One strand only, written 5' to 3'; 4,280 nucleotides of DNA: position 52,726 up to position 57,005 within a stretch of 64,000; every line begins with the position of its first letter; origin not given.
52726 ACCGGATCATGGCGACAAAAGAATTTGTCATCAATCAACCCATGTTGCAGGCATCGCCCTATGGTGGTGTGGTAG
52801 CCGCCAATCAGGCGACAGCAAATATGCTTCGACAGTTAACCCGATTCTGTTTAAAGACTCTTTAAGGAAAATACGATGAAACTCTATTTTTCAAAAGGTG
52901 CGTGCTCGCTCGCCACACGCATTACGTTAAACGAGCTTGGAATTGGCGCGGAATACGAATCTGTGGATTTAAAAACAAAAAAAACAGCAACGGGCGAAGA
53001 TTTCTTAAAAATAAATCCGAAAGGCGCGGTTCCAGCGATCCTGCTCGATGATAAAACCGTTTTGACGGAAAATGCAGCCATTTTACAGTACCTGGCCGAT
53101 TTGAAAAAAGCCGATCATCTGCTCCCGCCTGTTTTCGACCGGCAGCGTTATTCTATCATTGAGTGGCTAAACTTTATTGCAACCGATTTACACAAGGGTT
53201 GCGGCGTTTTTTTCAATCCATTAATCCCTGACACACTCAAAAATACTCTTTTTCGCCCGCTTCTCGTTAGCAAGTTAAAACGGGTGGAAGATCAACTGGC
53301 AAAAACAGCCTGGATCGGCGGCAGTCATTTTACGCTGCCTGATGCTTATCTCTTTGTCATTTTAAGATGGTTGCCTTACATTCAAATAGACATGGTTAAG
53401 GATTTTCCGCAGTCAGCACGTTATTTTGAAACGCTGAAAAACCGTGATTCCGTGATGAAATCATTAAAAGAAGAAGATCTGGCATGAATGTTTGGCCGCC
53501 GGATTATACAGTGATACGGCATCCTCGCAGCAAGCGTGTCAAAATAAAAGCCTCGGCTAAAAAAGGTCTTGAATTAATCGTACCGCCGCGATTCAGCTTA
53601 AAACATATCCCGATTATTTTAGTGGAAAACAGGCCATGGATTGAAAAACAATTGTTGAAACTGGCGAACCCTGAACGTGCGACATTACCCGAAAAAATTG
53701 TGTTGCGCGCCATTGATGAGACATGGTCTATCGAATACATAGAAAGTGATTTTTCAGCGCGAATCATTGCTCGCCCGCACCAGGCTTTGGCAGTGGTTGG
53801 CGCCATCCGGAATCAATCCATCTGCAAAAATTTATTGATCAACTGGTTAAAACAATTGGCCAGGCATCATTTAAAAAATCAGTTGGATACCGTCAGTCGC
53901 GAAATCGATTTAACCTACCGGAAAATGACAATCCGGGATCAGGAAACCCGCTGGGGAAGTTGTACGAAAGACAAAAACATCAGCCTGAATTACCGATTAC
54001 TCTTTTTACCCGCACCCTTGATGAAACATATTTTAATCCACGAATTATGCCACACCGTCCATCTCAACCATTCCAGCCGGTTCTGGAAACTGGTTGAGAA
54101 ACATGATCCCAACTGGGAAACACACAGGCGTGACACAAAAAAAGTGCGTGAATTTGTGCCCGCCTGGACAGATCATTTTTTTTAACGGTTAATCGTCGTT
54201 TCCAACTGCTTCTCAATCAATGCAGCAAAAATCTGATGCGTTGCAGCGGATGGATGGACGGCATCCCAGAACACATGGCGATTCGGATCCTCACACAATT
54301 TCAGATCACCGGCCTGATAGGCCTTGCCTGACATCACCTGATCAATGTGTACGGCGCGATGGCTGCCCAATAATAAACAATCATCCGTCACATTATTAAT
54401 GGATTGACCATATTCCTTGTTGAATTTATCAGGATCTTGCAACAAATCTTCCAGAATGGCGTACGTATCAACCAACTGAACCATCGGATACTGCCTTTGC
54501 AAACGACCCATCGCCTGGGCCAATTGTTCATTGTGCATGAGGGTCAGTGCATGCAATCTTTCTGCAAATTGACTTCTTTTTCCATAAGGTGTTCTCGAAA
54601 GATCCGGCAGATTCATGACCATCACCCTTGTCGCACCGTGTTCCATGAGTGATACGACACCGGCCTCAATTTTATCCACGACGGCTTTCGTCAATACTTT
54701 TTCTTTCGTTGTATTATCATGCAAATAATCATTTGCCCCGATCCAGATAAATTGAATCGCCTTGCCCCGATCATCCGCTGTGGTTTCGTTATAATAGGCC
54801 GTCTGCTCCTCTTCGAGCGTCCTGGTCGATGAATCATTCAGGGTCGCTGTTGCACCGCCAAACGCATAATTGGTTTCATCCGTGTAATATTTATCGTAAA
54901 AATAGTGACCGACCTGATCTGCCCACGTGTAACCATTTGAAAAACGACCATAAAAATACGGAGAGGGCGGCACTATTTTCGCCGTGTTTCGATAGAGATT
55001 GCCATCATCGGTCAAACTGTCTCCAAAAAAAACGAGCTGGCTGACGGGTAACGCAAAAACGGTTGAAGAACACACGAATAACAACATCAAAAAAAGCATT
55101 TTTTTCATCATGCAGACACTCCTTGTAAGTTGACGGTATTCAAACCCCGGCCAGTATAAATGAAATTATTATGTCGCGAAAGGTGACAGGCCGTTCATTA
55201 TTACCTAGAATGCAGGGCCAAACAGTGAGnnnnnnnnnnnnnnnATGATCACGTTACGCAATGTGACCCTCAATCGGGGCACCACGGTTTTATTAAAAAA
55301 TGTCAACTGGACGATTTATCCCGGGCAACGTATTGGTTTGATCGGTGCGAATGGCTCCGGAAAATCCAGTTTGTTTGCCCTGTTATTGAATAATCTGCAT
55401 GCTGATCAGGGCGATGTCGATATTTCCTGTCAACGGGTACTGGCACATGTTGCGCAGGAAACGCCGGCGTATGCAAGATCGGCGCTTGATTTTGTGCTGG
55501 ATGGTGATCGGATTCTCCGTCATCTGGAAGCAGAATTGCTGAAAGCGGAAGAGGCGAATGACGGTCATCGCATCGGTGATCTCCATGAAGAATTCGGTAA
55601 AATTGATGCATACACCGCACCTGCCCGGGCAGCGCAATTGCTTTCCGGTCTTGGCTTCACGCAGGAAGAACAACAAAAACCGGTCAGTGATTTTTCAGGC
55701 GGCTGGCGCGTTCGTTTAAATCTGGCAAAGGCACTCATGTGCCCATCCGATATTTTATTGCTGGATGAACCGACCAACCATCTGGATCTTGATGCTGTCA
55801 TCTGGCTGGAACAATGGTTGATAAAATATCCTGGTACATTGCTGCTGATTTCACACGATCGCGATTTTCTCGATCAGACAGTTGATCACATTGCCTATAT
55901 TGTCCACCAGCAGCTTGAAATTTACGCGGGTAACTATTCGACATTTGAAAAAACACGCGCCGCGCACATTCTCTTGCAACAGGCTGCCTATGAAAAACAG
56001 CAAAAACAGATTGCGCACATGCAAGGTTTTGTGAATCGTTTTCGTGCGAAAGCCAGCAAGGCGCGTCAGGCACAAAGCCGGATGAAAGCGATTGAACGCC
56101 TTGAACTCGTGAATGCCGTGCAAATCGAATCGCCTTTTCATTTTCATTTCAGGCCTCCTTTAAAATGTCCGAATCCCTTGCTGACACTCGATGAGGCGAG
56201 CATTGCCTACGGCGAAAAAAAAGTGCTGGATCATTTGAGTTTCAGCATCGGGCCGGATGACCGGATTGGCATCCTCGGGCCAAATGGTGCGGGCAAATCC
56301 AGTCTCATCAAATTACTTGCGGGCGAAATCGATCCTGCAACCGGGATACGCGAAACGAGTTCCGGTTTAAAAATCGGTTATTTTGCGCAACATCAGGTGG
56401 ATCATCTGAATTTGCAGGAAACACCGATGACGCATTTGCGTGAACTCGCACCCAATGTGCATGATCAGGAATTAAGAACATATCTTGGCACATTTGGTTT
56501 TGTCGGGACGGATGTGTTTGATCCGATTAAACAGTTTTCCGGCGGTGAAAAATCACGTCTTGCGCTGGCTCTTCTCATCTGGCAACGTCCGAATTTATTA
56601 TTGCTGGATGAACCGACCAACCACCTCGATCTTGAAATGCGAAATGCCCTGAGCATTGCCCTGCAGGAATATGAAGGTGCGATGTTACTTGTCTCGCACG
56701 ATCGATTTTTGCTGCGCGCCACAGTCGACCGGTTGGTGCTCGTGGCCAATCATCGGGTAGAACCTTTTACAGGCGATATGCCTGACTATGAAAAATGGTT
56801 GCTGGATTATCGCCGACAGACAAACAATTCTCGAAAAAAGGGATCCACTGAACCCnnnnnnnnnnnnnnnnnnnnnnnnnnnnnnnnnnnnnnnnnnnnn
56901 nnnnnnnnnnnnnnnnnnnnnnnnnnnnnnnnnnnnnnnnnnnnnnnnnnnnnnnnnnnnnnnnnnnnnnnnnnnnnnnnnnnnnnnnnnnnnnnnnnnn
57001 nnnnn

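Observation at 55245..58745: In-frame YheS-Uup fusion: a single ABC-F polypeptide with four nucleotide-binding domains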

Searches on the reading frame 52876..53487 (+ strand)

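Call 52: search_protein_families(library=pfam, proteins=[window:52876-53487:+])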
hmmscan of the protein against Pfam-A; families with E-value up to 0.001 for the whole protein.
window:52876-53487:+ (203 aa): 6 families
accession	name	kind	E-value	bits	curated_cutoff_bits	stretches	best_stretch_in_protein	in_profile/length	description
PF13409.12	GST_N_2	-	7.1e-13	49.4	25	1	10-75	4-69/70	Glutathione S-transferase, N-terminal domain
PF02798.26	GST_N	-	6.5e-11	42.8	20.9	1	9-74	12-75/76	Glutathione S-transferase, N-terminal domain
PF13417.12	GST_N_3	-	6.2e-09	36.5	22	1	15-76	14-70/75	Glutathione S-transferase, N-terminal domain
PF00043.30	GST_C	-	2.1e-07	31.5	20.7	1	133-190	34-92/93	Glutathione S-transferase, C-terminal domain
PF13410.11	GST_C_2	-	3.3e-06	27.5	24.9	1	129-170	10-51/69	Glutathione S-transferase, C-terminal domain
PF14497.11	GST_C_3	-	0.00031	21.4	21.6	1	125-195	26-99/104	Glutathione S-transferase, C-terminal domain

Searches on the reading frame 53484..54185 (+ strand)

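Call 52: search_protein_families(library=pfam, proteins=[window:53484-54185:+])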
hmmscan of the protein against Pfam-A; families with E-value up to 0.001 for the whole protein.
window:53484-54185:+ (233 aa): 3 families
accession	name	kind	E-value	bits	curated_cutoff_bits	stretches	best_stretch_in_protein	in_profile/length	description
PF01863.23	YgjP-like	-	7.8e-47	160.4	26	1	17-219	1-205/207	YgjP-like, metallopeptidase domain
PF10263.15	SprT-like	-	2.9e-07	30.8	25.6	1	154-225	30-102/108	SprT-like family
PF08325.16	WLM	-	6.9e-06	26.7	26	1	173-206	76-109/190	WLM domain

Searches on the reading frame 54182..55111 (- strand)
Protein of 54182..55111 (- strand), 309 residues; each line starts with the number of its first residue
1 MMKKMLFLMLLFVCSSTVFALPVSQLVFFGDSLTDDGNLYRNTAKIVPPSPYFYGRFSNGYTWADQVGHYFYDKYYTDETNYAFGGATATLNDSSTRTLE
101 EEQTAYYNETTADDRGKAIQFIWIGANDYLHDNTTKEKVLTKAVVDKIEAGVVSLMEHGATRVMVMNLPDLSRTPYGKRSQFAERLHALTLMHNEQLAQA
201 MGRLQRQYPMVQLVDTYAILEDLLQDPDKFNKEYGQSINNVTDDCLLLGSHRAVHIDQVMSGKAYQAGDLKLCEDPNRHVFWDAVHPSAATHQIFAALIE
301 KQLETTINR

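Call 52: search_protein_families(library=pfam, proteins=[window:54182-55111:-])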
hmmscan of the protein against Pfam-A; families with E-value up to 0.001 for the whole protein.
window:54182-55111:- (309 aa): 2 families
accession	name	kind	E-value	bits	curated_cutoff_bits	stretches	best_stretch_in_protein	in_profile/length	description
PF00657.28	Lipase_GDSL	-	4.3e-23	83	23.6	1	26-299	1-208/208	GDSL-like Lipase/Acylhydrolase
PF13472.12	Lipase_GDSL_2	-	5.7e-09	37.1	32.9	1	28-231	1-160/178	GDSL-like Lipase/Acylhydrolase family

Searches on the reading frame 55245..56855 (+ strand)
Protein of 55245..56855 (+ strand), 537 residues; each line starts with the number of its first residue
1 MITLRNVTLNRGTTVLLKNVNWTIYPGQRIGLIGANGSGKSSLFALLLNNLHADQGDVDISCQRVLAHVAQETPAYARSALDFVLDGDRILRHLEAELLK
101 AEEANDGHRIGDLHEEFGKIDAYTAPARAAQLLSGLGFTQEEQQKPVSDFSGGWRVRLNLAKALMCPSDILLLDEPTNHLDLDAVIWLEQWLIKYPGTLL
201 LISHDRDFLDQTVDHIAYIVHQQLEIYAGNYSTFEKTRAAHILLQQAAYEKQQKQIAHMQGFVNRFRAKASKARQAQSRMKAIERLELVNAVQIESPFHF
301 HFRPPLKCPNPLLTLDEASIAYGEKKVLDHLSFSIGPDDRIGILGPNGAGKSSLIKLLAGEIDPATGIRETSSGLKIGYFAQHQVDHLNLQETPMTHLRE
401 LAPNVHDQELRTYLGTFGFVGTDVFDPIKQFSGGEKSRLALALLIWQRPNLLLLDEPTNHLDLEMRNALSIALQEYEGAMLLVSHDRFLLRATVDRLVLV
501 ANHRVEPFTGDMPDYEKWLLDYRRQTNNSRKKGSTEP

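Call 6: search_protein_families(library=ncbifam, proteins=[window:55245-56855:+])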
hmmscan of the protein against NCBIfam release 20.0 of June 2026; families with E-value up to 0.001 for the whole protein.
window:55245-56855:+ (537 aa): 201 families (the best 25 are shown)
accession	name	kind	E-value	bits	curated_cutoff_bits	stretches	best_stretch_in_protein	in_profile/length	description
NF007921.0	PRK10636.1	equivalog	1.3e-221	737.3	917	1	1-531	1-531/638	ABC transporter ATP-binding protein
NF000355.4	ribo_prot_ABC_F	equivalog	1e-121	407.3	380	2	2-281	3-249/499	ribosomal protection-like ABC-F family protein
NF011646.0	PRK15064.1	equivalog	1.7e-118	396.4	762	1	1-515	1-523/530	ABC-F family ATPase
NF008775.0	PRK11819.1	equivalog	3.9e-91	306.3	599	2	113-520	129-536/556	energy-dependent translational throttle protein EttA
NF050005.1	ABC_ATPase_Uup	equivalog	5.5e-91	305.6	900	1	1-532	3-543/636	ATP-binding cassette ATPase Uup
NF000514.1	ABCF_OptrA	exception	1.4e-90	304.5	1450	1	112-529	145-561/655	ABC-F type ribosomal protection protein OptrA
TIGR03719.1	ABC_ABC_ChvD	subfamily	5.9e-89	299.1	806.75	2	109-519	123-533/552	energy-dependent translational throttle protein EttA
NF000169.2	ABCF_Sal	exception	4.4e-84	283.1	725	3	269-501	274-502/542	Sal family ABC-F type ribosomal protection protein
NF008358.0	PRK11147.1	equivalog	2.7e-82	277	936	1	1-518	3-529/635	ABC transporter ATP-binding protein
NF000168.2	ABCF_Msr_all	exception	3.7e-73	246.8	680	3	234-505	215-483/487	Msr family ABC-F type ribosomal protection protein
NF000170.2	ABCF_Vga_all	exception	1.8e-72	244.5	725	3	267-529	224-482/521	Vga family ABC-F type ribosomal protection protein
NF000171.1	ABCF_producer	exception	1.1e-70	238.7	800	3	3-264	5-278/541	TlrC/CarA/OleB/SrmB family ABC-F type ribosomal protection protein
NF000167.2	ABCF_Lsa_all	exception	5e-70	236.8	750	4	143-271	111-238/492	Lsa family ABC-F type ribosomal protection protein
NF043038.1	ABCF_CplR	exception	6.2e-68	229.8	780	4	372-529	343-495/544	ABC-F type ribosomal protection protein CplR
NF045691.1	ABCF_VgaF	exception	7e-60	202.9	975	3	271-501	228-453/459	ABC-F type ribosomal protection protein Vga(F)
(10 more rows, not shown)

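Call 66: search_solved_structures(query=window:55245-56855:+, max_evalue=1e-40)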
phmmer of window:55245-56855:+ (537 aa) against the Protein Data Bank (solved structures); distinct sequences matched with E-value up to 1e-40: 25.
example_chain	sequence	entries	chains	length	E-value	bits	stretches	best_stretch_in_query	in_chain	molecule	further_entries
9vvi_W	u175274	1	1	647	5.2e-199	665.3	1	4-529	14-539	Probable ATP-binding protein YheS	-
9nlh_H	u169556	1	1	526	2.2e-198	663.3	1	1-525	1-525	YheS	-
9njf_Y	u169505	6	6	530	2.3e-99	336.5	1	2-516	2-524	Probable ATP-binding protein YbiT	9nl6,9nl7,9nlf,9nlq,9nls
5zxd_A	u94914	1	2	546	4.3e-91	309.3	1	15-521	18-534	ATP-binding cassette sub-family F member 1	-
6r84_A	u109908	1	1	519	9.1e-90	304.9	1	14-515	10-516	ABC transporter ATP-binding protein ARB1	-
7msc_x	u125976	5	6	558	5.6e-74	252.8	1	97-496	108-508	Energy-dependent translational throttle protein EttA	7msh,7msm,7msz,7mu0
6ha8_V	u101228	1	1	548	3.8e-67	230.2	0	250-506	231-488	Nucleotide-binding protein ExpZ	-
8buu_9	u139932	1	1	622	1.1e-66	228.8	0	260-510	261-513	ExpZ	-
4fin_A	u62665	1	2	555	5.1e-66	226.5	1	146-518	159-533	EttA (YjjK) ABCF family protein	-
3j5s_D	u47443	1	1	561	5.2e-66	226.5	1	146-518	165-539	Energy-dependent translational throttle A (EttA)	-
9nl5_E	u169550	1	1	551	3.4e-65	223.8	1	146-518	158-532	EttA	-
9nlb_E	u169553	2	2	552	3.4e-65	223.8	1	146-518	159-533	Energy-dependent translational throttle protein EttA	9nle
7p7q_0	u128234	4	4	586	5e-65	223.2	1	20-516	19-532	ARE-ABC-F family resistance factor PoxtA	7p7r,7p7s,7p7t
9nlj_U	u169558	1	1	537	8.9e-60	205.9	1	3-496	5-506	Uup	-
6s47_Bi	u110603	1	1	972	1.1e-56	195.7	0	127-237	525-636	[NU+] prion formation protein 1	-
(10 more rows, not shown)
